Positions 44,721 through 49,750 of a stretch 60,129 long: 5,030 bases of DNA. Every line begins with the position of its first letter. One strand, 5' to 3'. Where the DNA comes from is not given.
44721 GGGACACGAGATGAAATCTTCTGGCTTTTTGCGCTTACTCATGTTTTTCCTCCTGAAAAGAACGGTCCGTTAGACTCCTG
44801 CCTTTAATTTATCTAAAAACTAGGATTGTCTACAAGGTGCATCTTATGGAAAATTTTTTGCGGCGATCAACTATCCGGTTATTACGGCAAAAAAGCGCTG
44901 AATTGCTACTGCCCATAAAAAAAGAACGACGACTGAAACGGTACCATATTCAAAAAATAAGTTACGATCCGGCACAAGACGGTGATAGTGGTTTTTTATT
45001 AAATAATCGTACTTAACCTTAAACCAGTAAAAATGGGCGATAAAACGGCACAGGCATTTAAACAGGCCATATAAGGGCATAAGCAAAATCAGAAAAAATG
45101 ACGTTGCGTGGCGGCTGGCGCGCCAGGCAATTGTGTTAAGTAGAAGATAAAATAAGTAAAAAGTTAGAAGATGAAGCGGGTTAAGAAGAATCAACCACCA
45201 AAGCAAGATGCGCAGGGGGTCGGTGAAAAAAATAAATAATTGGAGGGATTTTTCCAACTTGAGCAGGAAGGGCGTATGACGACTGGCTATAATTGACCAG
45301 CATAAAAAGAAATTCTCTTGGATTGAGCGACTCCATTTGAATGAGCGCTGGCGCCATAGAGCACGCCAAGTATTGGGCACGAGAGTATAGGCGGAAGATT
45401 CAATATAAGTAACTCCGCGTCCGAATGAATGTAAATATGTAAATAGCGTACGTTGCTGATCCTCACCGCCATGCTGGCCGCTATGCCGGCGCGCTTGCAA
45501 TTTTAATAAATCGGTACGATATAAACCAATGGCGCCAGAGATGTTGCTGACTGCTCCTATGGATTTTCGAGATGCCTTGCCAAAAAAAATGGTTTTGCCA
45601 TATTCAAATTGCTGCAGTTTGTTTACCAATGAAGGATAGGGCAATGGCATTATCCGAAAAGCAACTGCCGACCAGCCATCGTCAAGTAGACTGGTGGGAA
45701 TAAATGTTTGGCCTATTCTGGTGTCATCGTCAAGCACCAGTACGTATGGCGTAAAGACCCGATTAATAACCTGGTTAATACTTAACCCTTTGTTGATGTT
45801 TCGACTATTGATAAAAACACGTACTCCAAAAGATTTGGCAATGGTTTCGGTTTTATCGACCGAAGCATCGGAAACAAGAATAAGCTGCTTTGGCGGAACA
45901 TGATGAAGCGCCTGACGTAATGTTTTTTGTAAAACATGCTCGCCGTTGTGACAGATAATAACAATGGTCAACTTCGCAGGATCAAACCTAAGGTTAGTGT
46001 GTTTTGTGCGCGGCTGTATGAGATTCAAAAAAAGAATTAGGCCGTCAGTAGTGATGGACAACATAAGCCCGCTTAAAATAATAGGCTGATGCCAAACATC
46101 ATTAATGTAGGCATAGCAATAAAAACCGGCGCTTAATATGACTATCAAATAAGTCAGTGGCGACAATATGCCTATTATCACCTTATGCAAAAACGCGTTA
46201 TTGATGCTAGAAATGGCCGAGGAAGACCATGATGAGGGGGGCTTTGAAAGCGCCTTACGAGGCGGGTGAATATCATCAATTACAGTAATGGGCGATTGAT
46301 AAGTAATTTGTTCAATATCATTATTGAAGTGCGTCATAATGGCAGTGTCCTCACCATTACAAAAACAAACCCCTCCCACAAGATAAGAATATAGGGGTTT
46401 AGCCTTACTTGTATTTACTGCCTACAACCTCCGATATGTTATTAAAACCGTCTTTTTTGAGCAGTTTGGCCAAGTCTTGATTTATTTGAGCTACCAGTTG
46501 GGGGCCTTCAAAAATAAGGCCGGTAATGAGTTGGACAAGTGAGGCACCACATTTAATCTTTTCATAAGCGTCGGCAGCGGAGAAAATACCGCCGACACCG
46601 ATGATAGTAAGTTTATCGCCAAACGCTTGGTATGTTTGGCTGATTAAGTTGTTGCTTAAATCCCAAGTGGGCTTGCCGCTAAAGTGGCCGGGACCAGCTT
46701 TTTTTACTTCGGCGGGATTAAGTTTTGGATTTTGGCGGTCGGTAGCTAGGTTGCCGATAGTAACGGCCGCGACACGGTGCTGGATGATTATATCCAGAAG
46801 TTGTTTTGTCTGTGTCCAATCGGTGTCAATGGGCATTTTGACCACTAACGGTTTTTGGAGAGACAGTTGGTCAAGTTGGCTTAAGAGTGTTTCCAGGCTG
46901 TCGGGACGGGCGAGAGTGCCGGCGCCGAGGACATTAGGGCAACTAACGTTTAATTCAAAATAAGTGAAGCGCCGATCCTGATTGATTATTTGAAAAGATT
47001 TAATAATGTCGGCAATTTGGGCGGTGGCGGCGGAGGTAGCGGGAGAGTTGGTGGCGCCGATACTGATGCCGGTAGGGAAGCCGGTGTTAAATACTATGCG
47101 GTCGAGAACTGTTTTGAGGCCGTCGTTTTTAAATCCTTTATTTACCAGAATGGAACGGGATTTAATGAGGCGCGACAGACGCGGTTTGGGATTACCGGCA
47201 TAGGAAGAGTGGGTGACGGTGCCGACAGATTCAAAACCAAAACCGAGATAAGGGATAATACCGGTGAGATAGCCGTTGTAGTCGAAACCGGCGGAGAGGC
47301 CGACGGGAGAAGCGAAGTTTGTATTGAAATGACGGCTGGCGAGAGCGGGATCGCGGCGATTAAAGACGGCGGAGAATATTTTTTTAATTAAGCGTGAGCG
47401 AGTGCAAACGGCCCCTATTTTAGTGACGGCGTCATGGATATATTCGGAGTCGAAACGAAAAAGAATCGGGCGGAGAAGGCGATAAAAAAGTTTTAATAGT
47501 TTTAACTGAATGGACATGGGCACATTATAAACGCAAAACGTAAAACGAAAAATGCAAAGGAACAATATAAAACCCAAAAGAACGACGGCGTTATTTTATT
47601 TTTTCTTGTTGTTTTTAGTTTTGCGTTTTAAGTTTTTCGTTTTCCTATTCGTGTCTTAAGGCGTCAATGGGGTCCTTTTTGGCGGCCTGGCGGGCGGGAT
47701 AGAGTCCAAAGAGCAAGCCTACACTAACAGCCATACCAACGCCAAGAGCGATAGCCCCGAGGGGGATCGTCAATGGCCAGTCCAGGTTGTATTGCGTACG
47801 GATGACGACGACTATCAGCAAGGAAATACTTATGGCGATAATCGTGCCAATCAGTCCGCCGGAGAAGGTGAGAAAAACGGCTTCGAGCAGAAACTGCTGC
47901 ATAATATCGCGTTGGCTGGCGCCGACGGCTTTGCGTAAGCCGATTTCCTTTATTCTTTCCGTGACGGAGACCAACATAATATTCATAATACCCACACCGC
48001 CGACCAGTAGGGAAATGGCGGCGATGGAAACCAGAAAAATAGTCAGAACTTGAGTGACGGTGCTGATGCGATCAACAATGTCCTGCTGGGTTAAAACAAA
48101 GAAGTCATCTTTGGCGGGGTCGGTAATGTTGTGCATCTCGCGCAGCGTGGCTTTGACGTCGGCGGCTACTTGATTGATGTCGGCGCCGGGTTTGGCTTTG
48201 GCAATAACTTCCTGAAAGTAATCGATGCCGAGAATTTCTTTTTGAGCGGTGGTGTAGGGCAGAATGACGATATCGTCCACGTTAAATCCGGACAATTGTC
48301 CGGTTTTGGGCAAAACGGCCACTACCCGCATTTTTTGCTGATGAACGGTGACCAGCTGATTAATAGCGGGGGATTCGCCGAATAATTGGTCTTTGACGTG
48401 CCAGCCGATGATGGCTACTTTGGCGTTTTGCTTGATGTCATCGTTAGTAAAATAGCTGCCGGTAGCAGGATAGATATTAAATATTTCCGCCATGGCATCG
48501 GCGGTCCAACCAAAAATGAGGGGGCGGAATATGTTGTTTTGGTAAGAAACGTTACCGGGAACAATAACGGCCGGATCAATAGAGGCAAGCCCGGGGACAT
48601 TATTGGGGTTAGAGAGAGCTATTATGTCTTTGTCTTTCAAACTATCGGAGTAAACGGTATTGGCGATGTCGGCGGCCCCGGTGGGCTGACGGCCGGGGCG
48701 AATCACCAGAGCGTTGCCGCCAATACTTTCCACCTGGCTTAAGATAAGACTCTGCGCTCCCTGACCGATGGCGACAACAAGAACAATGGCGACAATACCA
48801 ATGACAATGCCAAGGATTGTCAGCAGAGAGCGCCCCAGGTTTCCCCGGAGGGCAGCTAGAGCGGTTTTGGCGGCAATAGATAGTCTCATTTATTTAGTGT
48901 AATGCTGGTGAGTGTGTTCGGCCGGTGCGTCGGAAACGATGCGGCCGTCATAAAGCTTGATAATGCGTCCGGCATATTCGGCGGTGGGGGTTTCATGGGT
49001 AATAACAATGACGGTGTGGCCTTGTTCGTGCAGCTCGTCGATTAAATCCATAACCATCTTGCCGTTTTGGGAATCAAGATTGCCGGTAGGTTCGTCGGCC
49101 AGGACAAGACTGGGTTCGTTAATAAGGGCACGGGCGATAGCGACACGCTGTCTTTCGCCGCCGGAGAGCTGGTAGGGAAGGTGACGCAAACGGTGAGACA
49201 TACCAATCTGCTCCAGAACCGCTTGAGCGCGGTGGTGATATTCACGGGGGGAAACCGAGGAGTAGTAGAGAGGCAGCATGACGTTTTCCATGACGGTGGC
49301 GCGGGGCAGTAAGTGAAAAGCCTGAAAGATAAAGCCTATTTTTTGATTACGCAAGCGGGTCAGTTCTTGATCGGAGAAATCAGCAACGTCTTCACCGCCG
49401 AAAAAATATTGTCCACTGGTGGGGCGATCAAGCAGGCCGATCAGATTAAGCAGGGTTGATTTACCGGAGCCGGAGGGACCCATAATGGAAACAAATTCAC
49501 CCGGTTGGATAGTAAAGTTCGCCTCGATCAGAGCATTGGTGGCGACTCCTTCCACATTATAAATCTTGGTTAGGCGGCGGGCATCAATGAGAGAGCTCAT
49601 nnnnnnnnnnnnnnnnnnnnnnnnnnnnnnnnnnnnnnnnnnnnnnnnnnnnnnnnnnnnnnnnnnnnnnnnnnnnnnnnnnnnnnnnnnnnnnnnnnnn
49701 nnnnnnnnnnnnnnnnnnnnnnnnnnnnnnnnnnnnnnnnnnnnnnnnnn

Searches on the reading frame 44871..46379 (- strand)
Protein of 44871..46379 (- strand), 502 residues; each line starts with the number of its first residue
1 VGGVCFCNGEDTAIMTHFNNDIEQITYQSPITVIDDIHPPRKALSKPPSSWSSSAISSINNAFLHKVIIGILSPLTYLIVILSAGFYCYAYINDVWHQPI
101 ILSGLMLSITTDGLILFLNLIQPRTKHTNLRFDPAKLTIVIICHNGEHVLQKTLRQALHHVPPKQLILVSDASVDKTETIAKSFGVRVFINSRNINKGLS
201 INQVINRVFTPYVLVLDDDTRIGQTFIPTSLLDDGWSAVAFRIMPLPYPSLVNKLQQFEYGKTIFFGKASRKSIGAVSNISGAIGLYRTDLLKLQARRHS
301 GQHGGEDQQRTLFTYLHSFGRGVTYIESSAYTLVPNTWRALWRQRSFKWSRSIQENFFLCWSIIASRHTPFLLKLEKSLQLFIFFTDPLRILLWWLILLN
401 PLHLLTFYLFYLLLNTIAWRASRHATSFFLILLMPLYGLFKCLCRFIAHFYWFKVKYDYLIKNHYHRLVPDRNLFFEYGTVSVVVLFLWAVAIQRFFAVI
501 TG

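Call 10: search_protein_families(library=pfam, proteins=[window:44871-46379:-], max_evalue=0.001)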
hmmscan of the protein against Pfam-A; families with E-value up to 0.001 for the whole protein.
window:44871-46379:- (502 aa): 2 families
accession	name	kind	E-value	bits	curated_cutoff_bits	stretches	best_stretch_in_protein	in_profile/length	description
PF00535.33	Glycos_transf_2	-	4.8e-15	56.3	23.3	1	138-222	1-91/168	Glycosyl transferase family 2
PF13641.12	Glyco_tranf_2_3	-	1.8e-09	38.4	27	1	135-345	2-224/230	Glycosyltransferase like family 2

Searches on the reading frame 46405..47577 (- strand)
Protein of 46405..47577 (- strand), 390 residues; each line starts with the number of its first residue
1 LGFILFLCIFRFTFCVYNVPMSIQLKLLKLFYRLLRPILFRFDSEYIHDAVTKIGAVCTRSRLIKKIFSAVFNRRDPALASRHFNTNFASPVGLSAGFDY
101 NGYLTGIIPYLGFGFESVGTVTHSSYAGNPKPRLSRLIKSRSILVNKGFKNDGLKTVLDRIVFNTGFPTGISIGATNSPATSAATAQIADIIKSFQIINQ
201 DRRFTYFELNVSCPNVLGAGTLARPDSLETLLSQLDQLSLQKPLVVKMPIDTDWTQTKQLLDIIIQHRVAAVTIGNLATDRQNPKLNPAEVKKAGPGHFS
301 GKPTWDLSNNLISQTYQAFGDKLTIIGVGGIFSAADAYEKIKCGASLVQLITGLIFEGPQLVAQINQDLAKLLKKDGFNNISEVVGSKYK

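Call 10: search_protein_families(library=pfam, proteins=[window:46405-47577:-], max_evalue=0.001)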
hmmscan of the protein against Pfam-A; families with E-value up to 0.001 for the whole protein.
window:46405-47577:- (390 aa): 1 family
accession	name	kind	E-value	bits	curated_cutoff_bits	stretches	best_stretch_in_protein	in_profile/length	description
PF01180.27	DHO_dh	-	6.7e-55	186.8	27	1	79-373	2-291/291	Dihydroorotate dehydrogenase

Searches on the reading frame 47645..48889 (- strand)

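Call 10: search_protein_families(library=pfam, proteins=[window:47645-48889:-], max_evalue=0.001)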
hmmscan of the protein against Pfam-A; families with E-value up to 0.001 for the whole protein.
window:47645-48889:- (414 aa): 2 families
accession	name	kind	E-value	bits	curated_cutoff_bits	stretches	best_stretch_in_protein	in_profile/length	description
PF12704.14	MacB_PCD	-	3.7e-40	138.9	27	1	21-247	1-206/207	MacB-like periplasmic core domain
PF02687.27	FtsX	-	1e-23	84.1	25.5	1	288-407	2-120/120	FtsX-like permease C-terminal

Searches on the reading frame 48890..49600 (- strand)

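Call 10: search_protein_families(library=pfam, proteins=[window:48890-49600:-], max_evalue=0.001)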
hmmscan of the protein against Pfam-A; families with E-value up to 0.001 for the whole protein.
window:48890-49600:- (236 aa): 4 families
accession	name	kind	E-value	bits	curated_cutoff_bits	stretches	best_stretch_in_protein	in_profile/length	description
PF00005.33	ABC_tran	-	5.4e-36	124.6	25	1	27-172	4-136/137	ABC transporter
PF02463.25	SMC_N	-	1.3e-09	38.2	40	1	129-218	135-213/220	RecF/RecN/SMC N terminal domain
PF13304.12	AAA_21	-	7.7e-06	26.6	27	0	37-70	2-39/304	AAA domain, putative AbiEii toxin, Type IV TA system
PF13555.12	AAA_29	-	0.00023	21.3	27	1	29-51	17-39/61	P-loop containing region of AAA domain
